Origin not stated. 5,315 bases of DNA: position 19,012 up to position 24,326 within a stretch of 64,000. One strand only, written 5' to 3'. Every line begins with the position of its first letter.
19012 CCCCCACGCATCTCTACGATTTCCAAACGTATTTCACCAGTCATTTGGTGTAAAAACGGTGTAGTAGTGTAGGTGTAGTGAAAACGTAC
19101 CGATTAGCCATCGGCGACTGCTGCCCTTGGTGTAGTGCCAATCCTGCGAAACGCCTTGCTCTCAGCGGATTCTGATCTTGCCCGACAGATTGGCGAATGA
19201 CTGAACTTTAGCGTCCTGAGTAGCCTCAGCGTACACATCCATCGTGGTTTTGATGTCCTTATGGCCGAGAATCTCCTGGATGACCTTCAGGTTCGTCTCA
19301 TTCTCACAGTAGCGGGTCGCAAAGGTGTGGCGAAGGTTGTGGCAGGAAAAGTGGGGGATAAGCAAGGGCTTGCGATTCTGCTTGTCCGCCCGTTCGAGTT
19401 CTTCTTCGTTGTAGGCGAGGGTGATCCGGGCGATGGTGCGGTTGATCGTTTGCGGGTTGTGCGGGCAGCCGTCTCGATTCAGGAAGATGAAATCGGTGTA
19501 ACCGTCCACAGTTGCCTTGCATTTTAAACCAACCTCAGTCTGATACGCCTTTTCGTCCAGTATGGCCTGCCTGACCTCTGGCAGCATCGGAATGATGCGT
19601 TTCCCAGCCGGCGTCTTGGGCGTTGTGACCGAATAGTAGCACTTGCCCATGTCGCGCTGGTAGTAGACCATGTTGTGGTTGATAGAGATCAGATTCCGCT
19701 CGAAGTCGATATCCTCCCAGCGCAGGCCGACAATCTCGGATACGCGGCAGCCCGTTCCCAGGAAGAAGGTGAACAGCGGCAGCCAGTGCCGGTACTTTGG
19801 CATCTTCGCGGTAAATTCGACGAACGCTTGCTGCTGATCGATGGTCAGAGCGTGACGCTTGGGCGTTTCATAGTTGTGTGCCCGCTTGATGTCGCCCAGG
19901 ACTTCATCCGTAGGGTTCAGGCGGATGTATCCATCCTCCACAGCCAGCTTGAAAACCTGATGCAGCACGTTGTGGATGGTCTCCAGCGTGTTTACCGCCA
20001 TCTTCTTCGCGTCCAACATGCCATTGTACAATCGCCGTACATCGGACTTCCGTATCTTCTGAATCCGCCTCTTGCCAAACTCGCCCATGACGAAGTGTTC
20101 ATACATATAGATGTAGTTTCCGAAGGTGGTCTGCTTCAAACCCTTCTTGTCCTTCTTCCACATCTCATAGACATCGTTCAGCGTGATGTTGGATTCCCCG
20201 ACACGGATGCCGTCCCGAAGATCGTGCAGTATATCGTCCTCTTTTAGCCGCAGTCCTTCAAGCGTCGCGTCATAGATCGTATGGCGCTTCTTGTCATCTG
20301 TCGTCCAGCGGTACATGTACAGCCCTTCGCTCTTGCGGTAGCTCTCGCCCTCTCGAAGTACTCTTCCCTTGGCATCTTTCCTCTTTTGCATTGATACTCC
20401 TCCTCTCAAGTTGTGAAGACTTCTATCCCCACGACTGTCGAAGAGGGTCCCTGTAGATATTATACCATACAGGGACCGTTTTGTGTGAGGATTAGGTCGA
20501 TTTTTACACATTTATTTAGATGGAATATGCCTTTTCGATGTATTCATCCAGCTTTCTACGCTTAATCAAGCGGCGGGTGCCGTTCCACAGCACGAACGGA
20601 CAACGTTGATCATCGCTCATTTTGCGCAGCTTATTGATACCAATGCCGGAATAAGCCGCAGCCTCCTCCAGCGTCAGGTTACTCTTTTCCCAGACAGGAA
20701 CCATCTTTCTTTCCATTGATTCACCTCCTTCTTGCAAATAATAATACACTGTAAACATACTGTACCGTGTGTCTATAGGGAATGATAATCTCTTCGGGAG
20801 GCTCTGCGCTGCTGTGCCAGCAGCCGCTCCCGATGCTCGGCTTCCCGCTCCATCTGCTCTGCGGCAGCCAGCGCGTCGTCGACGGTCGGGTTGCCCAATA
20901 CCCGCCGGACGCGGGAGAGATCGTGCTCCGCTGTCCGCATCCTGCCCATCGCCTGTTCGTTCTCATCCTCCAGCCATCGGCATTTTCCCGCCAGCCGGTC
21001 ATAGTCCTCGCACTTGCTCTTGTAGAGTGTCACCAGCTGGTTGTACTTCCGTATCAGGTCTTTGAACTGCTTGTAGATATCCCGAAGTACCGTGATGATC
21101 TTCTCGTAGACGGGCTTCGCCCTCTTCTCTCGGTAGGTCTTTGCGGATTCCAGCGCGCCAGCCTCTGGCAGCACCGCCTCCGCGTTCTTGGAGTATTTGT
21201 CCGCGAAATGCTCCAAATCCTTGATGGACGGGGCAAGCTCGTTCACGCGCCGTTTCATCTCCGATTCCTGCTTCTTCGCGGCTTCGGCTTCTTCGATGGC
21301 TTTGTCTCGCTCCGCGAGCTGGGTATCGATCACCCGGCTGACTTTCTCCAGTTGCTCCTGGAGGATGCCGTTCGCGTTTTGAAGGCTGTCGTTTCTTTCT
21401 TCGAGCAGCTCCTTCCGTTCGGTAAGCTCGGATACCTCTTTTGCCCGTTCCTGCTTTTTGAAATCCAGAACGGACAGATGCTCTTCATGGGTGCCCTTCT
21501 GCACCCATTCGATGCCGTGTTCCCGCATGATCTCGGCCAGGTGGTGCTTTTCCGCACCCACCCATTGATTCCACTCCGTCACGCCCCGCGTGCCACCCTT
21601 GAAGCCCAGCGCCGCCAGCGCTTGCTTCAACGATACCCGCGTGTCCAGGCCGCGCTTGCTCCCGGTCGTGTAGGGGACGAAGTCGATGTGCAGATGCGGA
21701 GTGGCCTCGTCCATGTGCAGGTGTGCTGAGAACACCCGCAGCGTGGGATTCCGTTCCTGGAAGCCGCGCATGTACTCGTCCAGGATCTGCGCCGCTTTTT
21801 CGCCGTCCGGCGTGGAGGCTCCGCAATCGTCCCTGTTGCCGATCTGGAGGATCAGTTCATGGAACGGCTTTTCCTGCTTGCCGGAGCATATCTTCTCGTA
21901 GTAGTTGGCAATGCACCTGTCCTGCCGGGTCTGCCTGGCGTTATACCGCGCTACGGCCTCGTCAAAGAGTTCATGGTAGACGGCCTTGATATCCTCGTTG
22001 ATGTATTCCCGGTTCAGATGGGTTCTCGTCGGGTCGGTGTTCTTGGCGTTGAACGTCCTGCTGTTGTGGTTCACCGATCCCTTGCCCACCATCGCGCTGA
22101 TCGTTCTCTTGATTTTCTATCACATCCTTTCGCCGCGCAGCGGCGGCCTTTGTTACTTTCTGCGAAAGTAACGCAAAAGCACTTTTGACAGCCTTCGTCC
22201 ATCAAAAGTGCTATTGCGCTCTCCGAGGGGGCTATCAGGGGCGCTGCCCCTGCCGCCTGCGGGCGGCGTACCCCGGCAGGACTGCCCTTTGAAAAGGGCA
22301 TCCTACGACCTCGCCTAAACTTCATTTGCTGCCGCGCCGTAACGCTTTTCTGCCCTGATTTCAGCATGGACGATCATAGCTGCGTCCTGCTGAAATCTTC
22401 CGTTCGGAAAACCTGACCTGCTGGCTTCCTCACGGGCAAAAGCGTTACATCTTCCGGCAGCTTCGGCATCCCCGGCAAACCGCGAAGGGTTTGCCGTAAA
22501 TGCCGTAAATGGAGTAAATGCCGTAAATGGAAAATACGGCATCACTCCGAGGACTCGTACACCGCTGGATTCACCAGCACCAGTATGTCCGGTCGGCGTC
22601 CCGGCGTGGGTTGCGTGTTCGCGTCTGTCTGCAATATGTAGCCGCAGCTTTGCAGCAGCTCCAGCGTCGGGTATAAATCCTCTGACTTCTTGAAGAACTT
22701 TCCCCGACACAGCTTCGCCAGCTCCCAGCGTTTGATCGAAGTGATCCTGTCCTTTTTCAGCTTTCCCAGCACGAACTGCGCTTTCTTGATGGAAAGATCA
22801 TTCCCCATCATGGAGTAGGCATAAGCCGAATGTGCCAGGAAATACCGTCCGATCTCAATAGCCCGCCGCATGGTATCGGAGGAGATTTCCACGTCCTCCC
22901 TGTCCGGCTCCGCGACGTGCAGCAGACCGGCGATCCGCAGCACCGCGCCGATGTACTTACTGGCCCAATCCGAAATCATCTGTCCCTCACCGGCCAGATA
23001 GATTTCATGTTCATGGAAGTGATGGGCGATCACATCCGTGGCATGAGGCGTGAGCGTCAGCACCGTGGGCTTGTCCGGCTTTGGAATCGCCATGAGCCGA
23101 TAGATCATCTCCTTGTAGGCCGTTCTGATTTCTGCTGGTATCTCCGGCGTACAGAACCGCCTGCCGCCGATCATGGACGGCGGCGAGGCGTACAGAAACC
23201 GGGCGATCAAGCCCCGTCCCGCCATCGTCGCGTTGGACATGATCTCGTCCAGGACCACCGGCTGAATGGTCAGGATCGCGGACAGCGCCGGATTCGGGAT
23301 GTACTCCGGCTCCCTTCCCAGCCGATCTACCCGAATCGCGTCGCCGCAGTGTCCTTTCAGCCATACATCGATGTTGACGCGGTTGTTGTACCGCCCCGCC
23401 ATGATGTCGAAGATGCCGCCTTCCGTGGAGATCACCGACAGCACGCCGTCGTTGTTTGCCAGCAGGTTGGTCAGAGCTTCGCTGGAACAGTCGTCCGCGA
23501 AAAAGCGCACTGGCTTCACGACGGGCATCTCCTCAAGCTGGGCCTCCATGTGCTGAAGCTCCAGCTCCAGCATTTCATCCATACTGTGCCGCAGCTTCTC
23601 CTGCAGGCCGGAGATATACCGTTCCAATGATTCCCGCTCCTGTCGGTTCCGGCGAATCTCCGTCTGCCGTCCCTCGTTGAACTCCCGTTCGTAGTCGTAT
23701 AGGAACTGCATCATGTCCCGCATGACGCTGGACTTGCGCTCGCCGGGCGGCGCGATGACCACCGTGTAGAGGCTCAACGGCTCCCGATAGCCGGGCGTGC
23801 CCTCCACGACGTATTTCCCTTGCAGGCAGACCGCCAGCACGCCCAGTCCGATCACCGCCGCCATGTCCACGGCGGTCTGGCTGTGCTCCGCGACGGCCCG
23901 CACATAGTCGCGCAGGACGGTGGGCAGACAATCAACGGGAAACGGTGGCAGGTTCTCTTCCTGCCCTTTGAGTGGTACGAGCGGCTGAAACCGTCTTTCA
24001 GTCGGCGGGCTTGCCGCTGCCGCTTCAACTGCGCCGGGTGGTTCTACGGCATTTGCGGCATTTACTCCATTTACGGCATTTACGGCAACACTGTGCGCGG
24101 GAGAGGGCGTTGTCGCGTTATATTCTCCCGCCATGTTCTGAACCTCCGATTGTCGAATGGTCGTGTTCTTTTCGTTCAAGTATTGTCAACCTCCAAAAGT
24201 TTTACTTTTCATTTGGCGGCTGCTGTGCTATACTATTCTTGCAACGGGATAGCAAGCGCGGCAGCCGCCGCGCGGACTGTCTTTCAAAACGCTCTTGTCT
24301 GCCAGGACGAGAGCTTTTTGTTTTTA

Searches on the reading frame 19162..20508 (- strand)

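Call 60: search_protein_families(library=pfam, proteins=[window:19162-20508:-], max_evalue=0.001)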
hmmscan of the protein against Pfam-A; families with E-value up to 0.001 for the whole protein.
window:19162-20508:- (448 aa): 6 families
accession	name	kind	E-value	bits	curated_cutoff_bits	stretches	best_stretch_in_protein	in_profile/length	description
PF00589.27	Phage_integrase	-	2.1e-28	99.7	27.1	1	221-430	3-169/172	Phage integrase family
PF02920.21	Integrase_DNA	-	1.9e-13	50.6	27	1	41-96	3-69/70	DNA binding domain of tn916 integrase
PF14659.12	Phage_int_SAM_3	-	5.8e-09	36.5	22.6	1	109-164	1-57/58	Phage integrase, N-terminal SAM-like domain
PF22022.2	Phage_int_M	-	5.3e-05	23.8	27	1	115-203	6-93/96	Phage integrase central domain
PF16795.10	Phage_integr_3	-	0.00033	21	27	0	352-434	78-152/161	Archaeal phage integrase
PF13102.12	Phage_int_SAM_5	-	0.0008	20.2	22.3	0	115-199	7-92/98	Phage integrase SAM-like domain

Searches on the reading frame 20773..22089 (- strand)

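Call 60: search_protein_families(library=pfam, proteins=[window:20773-22089:-], max_evalue=0.001)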
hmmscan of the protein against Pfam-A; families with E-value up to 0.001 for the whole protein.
window:20773-22089:- (438 aa): 1 family
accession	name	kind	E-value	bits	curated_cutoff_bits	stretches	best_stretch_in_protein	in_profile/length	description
PF01076.25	Mob_Pre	-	1e-21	78.1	25.5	1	13-161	12-162/196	Plasmid recombination enzyme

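Call 89: search_protein_families(library=padloc, proteins=[window:20773-22089:-], max_evalue=0.01)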
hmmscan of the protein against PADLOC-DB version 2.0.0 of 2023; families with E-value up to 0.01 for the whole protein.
window:20773-22089:- (438 aa): 2 families
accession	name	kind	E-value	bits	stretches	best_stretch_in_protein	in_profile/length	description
PDLC03865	LmuB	-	0.00032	17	1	211-367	679-812/1007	-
PDLC00638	ZorA2|ZorA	-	0.00067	16.5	1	238-398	291-451/545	MotA/ExbB/TolQ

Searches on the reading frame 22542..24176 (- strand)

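Call 60: search_protein_families(library=pfam, proteins=[window:22542-24176:-], max_evalue=0.001)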
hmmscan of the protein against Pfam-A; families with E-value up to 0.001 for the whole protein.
window:22542-24176:- (544 aa): 1 family
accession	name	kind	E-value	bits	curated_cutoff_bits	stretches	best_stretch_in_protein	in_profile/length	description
PF13148.11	DUF3987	-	3.8e-105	352.5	27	1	100-455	1-363/364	Protein of unknown function (DUF3987)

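Call 89: search_protein_families(library=padloc, proteins=[window:22542-24176:-], max_evalue=0.01)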
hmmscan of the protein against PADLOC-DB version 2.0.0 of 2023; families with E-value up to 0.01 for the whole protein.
window:22542-24176:- (544 aa): 0 families
